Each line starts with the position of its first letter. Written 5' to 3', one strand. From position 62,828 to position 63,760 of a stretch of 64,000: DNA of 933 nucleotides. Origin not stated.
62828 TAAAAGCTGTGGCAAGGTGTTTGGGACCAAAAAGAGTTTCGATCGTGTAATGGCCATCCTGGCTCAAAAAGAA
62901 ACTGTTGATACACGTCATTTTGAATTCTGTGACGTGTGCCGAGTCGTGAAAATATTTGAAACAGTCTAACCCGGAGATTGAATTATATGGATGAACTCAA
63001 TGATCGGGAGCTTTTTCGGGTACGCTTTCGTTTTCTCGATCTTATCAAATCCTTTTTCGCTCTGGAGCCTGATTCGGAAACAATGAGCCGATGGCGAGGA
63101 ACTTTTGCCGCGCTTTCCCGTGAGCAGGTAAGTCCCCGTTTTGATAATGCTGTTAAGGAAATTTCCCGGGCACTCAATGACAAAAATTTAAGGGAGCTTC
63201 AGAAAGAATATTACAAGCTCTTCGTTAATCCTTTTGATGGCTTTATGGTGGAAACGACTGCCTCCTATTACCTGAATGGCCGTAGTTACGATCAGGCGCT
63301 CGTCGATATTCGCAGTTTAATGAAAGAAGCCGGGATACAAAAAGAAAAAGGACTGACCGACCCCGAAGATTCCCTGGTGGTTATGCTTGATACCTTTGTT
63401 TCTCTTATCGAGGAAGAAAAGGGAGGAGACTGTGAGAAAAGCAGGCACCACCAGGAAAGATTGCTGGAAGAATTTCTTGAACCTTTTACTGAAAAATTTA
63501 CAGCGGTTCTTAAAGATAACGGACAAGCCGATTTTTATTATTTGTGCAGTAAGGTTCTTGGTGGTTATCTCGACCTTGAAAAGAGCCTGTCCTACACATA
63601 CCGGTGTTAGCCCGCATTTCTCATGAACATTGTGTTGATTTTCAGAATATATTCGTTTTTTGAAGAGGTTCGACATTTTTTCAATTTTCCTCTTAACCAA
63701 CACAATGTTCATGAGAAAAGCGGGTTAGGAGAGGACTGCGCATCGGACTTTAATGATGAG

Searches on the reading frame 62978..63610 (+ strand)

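Call 70: search_protein_families(library=pfam, proteins=[window:62978-63610:+], max_evalue=0.00001)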
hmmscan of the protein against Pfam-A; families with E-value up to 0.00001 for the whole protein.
window:62978-63610:+ (210 aa): 1 family
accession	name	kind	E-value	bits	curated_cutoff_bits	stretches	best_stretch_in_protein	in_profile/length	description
PF02613.20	Nitrate_red_del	-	1e-20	74.6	22.2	1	52-175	5-135/136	Nitrate reductase delta subunit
